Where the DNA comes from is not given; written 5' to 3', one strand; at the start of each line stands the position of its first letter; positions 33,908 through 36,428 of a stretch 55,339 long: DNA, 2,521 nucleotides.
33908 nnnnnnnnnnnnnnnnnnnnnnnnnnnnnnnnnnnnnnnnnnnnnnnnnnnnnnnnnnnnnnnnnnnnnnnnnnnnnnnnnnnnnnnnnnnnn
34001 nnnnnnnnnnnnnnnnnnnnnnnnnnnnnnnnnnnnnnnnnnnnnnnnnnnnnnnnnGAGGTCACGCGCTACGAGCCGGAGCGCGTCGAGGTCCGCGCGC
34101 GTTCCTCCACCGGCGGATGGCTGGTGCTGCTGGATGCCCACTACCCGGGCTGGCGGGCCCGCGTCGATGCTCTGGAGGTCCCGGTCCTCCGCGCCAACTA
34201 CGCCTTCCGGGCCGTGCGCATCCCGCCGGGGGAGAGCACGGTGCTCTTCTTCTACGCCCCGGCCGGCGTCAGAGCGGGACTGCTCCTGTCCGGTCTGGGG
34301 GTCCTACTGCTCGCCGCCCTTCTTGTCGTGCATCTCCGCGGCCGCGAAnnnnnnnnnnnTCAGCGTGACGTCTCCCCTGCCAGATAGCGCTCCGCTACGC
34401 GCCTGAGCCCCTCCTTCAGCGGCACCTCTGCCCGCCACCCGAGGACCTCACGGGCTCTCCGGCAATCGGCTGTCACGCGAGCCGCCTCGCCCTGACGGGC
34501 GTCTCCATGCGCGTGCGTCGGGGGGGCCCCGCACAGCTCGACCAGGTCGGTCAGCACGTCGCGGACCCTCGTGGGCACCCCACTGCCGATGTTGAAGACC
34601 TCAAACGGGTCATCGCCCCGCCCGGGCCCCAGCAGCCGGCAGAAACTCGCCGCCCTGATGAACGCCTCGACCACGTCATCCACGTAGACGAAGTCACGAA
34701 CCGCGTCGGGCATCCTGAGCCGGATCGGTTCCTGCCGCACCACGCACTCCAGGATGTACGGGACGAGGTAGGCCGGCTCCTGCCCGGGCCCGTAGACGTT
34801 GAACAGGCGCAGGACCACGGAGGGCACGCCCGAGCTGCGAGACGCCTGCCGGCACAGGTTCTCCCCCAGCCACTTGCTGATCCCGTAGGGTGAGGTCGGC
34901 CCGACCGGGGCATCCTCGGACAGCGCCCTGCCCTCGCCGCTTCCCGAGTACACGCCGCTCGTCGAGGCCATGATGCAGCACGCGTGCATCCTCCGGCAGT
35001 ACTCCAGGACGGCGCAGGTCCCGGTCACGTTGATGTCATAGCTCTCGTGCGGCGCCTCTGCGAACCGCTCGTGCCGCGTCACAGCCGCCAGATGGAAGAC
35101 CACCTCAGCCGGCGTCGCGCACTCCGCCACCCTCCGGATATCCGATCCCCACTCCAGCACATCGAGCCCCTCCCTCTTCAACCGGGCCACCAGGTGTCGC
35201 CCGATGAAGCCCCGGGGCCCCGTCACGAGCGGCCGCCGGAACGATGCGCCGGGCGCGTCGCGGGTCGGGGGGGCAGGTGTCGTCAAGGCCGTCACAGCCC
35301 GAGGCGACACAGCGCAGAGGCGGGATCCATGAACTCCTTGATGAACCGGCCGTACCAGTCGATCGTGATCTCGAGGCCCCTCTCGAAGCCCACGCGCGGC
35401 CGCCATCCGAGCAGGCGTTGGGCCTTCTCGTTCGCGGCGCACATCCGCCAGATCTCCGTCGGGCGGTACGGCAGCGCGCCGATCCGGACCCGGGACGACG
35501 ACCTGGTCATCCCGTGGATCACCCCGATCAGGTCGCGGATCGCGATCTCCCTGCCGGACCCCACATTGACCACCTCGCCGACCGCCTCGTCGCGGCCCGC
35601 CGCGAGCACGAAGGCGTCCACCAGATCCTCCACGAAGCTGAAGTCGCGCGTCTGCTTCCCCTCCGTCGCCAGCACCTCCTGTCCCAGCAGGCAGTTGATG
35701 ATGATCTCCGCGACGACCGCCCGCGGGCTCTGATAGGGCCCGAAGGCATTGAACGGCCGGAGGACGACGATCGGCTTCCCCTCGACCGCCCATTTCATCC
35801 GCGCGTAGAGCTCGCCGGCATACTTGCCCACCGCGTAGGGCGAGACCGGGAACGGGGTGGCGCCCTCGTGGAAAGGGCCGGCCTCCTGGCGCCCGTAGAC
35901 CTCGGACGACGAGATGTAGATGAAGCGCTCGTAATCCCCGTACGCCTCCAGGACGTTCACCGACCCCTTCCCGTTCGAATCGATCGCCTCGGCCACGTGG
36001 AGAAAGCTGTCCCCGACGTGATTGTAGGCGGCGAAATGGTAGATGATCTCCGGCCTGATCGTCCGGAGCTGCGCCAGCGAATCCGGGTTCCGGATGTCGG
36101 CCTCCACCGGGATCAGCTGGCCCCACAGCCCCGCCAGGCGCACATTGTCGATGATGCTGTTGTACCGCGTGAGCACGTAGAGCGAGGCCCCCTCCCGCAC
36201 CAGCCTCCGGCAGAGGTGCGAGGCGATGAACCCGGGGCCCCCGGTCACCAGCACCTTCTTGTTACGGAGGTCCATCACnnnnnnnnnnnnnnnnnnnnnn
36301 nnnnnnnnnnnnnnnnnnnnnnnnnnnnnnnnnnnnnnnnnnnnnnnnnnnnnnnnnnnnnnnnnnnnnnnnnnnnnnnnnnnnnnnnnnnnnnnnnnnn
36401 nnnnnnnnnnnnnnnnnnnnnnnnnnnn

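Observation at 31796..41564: Envelope glycosylation island: two inverted YfhO GT-C paralogs around a GtrB/CsbB-like lipid-carrier glycosyltransferase and a dedicated NDP-sugar pathway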

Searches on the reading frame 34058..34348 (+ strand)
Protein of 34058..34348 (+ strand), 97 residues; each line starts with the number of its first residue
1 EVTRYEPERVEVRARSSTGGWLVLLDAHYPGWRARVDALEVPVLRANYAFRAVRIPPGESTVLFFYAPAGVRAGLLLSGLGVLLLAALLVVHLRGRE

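Call 71: find_related_loci(query=A4, collection=metagenome_contigs, flank=10000)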
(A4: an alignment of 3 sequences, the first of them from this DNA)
Query A4 (97 aa) in metagenome_contigs; peptide patterns used: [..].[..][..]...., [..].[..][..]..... (x = any residue, [..] = any of these).
600 stretches matched a pattern (row limit reached: there are more); 403 encode a relative of the query (tblastn E <= 1e-3); the best 80 are kept; 80 distinct loci.
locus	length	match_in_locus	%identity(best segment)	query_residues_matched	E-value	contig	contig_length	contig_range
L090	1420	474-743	53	1-90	5e-25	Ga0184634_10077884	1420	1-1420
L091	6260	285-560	43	1-88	3e-23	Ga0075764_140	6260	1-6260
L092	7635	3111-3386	43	1-88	4e-23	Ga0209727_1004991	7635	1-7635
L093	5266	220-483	48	1-88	4e-23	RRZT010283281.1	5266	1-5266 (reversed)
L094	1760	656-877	54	2-75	5e-23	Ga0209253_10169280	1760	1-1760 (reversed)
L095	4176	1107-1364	50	1-83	8e-23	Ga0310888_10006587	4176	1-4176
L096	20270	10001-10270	53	6-94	7e-23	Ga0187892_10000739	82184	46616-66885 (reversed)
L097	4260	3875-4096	57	5-78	1e-22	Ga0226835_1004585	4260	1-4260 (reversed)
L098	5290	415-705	43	2-96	1e-22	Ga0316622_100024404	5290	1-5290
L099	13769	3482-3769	45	2-97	9e-23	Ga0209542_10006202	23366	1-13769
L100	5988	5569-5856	45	2-97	9e-23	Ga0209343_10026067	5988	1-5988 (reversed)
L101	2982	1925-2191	51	2-90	2e-22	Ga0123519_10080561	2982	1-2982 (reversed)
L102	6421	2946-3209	41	2-89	2e-22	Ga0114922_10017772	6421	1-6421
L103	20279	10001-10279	41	2-94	2e-22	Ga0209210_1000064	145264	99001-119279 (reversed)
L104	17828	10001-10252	49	2-85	2e-22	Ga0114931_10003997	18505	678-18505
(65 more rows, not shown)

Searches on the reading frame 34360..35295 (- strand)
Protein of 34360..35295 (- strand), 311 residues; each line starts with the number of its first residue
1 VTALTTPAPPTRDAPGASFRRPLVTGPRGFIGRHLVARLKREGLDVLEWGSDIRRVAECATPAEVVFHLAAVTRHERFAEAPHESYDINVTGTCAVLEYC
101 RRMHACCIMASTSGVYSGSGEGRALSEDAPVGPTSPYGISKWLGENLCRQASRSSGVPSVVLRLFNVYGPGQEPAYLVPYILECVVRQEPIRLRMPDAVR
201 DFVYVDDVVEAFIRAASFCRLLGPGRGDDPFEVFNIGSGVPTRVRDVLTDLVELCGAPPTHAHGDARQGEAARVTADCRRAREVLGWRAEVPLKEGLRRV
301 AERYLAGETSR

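Call 6: search_protein_families(library=pfam, proteins=[window:34360-35295:-], max_evalue=0.01)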
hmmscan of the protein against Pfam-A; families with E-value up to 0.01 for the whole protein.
window:34360-35295:- (311 aa): 6 families
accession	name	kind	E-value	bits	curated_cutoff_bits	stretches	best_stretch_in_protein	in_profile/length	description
PF01370.27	Epimerase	-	1.2e-42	146.4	20.9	1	23-237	2-240/240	NAD dependent epimerase/dehydratase family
PF16363.11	GDP_Man_Dehyd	-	3.9e-35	122.3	27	1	61-299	75-331/332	GDP-mannose 4,6 dehydratase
PF04321.23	RmlD_sub_bind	-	1e-19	71.1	27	1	23-193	4-175/287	RmlD substrate binding domain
PF07993.18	NAD_binding_4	-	6.8e-16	58.6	20.1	1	57-211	83-257/258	Male sterility protein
PF01073.25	3Beta_HSD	-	3.7e-15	56.2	22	1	54-217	58-230/280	3-beta hydroxysteroid dehydrogenase/isomerase family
PF02719.21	Polysacc_synt_2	-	1.6e-08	34.5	20.2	1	61-260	74-252/293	Polysaccharide biosynthesis protein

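Call 7: search_protein_families(library=ncbifam, proteins=[window:34360-35295:-], max_evalue=0.001)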
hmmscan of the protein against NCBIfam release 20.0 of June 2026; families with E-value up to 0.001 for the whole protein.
window:34360-35295:- (311 aa): 23 families
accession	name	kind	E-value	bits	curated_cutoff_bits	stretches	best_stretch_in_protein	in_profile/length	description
TIGR01179.1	galE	equivalog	3e-32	111.8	262.3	1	61-292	69-312/332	UDP-glucose 4-epimerase GalE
TIGR04180.1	EDH_00030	hypoth_equivalog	4.7e-31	107.9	475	1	53-290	61-295/297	NAD-dependent 4,6-dehydratase LegB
TIGR01181.1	dTDP_gluc_dehyt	equivalog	2.3e-29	102.5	365.1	1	62-308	73-315/321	dTDP-glucose 4,6-dehydratase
TIGR02197.1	heptose_epim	equivalog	1.2e-19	70.6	274.6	1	57-298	60-307/316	ADP-glyceromanno-heptose 6-epimerase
TIGR02622.1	CDP_4_6_dhtase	equivalog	9.4e-19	67.7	278.45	1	60-304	76-330/352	CDP-glucose 4,6-dehydratase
TIGR01214.1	rmlD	equivalog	1.4e-17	63.7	224.05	1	23-192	3-174/285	dTDP-4-dehydrorhamnose reductase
NF047837.1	UDPAcbARedWbcJ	equivalog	3.5e-17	62.4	500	1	23-214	4-182/372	UDP-2-acetamido-2,6-beta-L-arabino-hexul-4-ose reductase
NF007956.0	PRK10675.1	subfamily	2.3e-16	59.8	394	1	63-295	74-320/338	UDP-glucose 4-epimerase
NF007490.0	PRK10084.1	subfamily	2.4e-15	56.4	649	1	126-307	156-337/361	dTDP-glucose 4,6-dehydratase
NF007582.0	PRK10217.1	equivalog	3.5e-15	55.9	698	1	44-309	58-336/355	dTDP-glucose 4,6-dehydratase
NF011728.1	PRK15181.1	equivalog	2.9e-14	52.8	760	1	51-305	76-338/348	Vi polysaccharide biosynthesis UDP-N-acetylglucosaminuronic acid C-4 epimerase TviC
NF043036.1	ErythonDh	equivalog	3.1e-13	49.6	325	1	61-167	73-179/321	D-erythronate dehydrogenase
NF042422.1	oxyalk_red_OleD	equivalog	1e-12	48.1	580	1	52-294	52-287/329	2-alkyl-3-oxoalkanoate reductase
TIGR01746.1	Thioester-redct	subfamily_domain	1.8e-11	43.9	213.35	1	49-171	75-199/371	thioester reductase domain-containing protein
NF042423.1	oxyalk_red_Shew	equivalog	4.6e-11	42.4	580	1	52-217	60-222/331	2-alkyl-3-oxoalkanoate reductase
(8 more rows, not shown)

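Call 19: search_solved_structures(query=window:34360-35295:-, max_evalue=1e-12)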
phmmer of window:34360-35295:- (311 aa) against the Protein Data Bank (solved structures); distinct sequences matched with E-value up to 1e-12: 66 (the best 60 are shown).
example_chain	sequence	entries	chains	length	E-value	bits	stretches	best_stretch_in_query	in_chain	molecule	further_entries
6kv9_A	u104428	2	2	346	3.2e-36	128.3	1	55-300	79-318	MoeE5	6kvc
6wjb_A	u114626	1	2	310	2.5e-29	105.6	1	43-300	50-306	NAD-dependent epimerase/dehydratase family protein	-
6wj9_A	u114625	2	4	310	1.2e-28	103.3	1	43-300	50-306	NAD-dependent epimerase/dehydratase family protein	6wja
4zrm_A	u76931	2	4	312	2.6e-28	102.3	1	61-303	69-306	UDP-glucose 4-epimerase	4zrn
7ys8_A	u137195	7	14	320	1.4e-26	96.6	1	51-304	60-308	UDP-glucose 4-epimerase | UDP-glucose 4-epimerase along with EC 5.1.3.2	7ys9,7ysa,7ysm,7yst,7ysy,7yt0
5u4q_A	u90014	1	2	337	5e-25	91.5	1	64-304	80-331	dTDP-glucose 4,6-dehydratase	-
6zl6_A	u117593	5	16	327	7.6e-25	90.9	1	61-299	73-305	Epimerase domain-containing protein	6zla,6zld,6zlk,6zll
6zlj_A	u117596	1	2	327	2.7e-24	89.1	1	61-299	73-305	Epimerase domain-containing protein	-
2pk3_A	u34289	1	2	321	2.5e-22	82.6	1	44-304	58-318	GDP-6-deoxy-D-lyxo-4-hexulose reductase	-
2p5u_A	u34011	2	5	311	3.1e-22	82.3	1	66-304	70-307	UDP-glucose 4-epimerase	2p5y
1gy8_A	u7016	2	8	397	2.8e-21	79.2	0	198-298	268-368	UDP-GALACTOSE 4-EPIMERASE | UDP-GALACTOSE-4-EPIMERASE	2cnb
6x3b_A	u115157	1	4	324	1.9e-20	76.4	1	19-301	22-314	GDP-6-deoxy-D-mannose reductase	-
3icp_A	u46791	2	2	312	3e-20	75.8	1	62-303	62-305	NAD-dependent epimerase/dehydratase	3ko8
3aw9_A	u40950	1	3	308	3.1e-20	75.7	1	21-303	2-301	NAD-dependent epimerase/dehydratase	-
8vr2_A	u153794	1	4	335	5.1e-20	75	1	52-303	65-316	NAD-dependent epimerase/dehydratase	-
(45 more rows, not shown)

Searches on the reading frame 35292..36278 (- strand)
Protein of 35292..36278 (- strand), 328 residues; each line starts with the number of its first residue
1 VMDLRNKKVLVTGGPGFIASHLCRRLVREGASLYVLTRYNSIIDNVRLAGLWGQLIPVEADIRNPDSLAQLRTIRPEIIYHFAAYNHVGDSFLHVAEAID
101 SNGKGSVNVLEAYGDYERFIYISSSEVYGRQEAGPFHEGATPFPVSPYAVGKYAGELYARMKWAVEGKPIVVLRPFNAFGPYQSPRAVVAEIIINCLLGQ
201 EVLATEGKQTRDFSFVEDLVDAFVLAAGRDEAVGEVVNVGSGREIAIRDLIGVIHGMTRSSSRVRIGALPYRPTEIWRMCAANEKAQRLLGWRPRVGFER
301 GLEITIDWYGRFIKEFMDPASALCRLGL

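Call 6: search_protein_families(library=pfam, proteins=[window:35292-36278:-], max_evalue=0.01)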
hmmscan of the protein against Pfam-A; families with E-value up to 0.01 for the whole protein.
window:35292-36278:- (328 aa): 8 families
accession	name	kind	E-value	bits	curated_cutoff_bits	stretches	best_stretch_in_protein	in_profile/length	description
PF16363.11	GDP_Man_Dehyd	-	6.1e-54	184.1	27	1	10-303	1-330/332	GDP-mannose 4,6 dehydratase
PF01370.27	Epimerase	-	2.2e-50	171.8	20.9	1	9-240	1-240/240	NAD dependent epimerase/dehydratase family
PF04321.23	RmlD_sub_bind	-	1.4e-14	54.3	27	1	8-161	2-138/287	RmlD substrate binding domain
PF02719.21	Polysacc_synt_2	-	1.2e-11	44.9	20.2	1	9-124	1-128/293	Polysaccharide biosynthesis protein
PF01073.25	3Beta_HSD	-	1.2e-11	44.6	22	1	10-227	1-229/280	3-beta hydroxysteroid dehydrogenase/isomerase family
PF07993.18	NAD_binding_4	-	1.8e-06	27.7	20.1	1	11-176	1-205/258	Male sterility protein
PF00106.31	adh_short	-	0.0054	16.7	26.6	0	7-71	1-67/195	short chain dehydrogenase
PF13460.12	NAD_binding_10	-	0.0081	16.5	27.2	0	13-156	1-128/184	NAD(P)H-binding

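Call 7: search_protein_families(library=ncbifam, proteins=[window:35292-36278:-], max_evalue=0.001)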
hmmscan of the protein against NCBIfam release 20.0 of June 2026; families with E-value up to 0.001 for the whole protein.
window:35292-36278:- (328 aa): 29 families (the best 25 are shown)
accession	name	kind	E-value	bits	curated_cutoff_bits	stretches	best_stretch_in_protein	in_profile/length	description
TIGR04180.1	EDH_00030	hypoth_equivalog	1.8e-53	181.6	475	1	9-296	1-296/297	NAD-dependent 4,6-dehydratase LegB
TIGR01181.1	dTDP_gluc_dehyt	equivalog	1.4e-40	139.4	365.1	1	8-310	1-312/321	dTDP-glucose 4,6-dehydratase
TIGR01179.1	galE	equivalog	3.7e-32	111.5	262.3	1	8-310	1-326/332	UDP-glucose 4-epimerase GalE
NF007582.0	PRK10217.1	equivalog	6e-27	94.7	698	1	7-309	2-331/355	dTDP-glucose 4,6-dehydratase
NF007490.0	PRK10084.1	subfamily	4.6e-25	88.4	649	1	8-309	2-334/361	dTDP-glucose 4,6-dehydratase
NF007956.0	PRK10675.1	subfamily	1.1e-21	77.4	394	1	8-184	2-186/338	UDP-glucose 4-epimerase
NF011728.1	PRK15181.1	equivalog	2e-21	76.4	760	1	4-309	13-337/348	Vi polysaccharide biosynthesis UDP-N-acetylglucosaminuronic acid C-4 epimerase TviC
TIGR02197.1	heptose_epim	equivalog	3.4e-19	69.2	274.6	1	9-276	1-278/316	ADP-glyceromanno-heptose 6-epimerase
TIGR02622.1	CDP_4_6_dhtase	equivalog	1e-18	67.6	278.45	1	5-314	3-335/352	CDP-glucose 4,6-dehydratase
TIGR03466.1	HpnA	hypoth_equivalog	4e-17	62.1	367.65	1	8-297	2-281/327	hopanoid-associated sugar epimerase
TIGR01472.1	gmd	equivalog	6.6e-17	61.7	415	2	8-154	2-161/342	GDP-mannose 4,6-dehydratase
TIGR01214.1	rmlD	equivalog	7.2e-16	58.1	224.05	1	8-161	1-137/285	dTDP-4-dehydrorhamnose reductase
NF047922.1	GDPFucSynFcl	equivalog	5.3e-13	49.1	500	1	108-309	87-301/308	GDP-L-fucose synthase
NF005998.1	PRK08125.1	equivalog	4.2e-12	45.2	777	1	5-252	314-579/649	bifunctional UDP-4-amino-4-deoxy-L-arabinose formyltransferase/UDP-glucuronic acid oxidase ArnA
NF008872.0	PRK11908.1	equivalog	2.2e-10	40.1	294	1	7-255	2-268/349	bifunctional UDP-4-keto-pentose/UDP-xylose synthase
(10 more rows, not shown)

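Call 17: search_solved_structures(query=window:35292-36278:-, max_evalue=1e-10)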
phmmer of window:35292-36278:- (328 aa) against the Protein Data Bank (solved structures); distinct sequences matched with E-value up to 1e-10: 96 (the best 60 are shown).
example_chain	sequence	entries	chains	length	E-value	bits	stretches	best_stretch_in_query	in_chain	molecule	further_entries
6pmh_A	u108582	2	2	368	7.6e-38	133.5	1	6-310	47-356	UDP-glucose 4-epimerase related protein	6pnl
6bwl_A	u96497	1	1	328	4.9e-35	124.3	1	8-309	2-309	Pal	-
4zrm_A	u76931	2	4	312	9e-35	123.4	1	8-311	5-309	UDP-glucose 4-epimerase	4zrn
1r66_A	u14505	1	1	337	7.3e-34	120.5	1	8-311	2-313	TDP-glucose-4,6-dehydratase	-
1r6d_A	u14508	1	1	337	1.4e-33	119.6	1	8-311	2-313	TDP-glucose-4,6-dehydratase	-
6zl6_A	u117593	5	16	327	1.7e-33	119.3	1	8-312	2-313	Epimerase domain-containing protein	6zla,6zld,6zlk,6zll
6zlj_A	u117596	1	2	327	6e-33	117.4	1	8-312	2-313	Epimerase domain-containing protein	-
7ys8_A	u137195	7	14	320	8e-33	117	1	8-309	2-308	UDP-glucose 4-epimerase | UDP-glucose 4-epimerase along with EC 5.1.3.2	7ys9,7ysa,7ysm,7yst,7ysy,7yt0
3vps_A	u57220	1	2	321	1.6e-31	112.8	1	7-310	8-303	NAD-dependent epimerase/dehydratase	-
6x3b_A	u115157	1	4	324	1.5e-30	109.6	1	20-312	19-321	GDP-6-deoxy-D-mannose reductase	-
3ru7_A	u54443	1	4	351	1.1e-29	106.7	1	7-314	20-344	WbgU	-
3ru9_A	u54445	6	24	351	1.7e-29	106.1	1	7-314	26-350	WbgU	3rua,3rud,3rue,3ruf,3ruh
3ruc_A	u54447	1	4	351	1.9e-29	105.9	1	7-314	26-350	WbgU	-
3lu1_A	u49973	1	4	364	2e-29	105.9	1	7-314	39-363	WbgU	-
6kv9_A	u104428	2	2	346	3.4e-29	105.1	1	3-313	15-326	MoeE5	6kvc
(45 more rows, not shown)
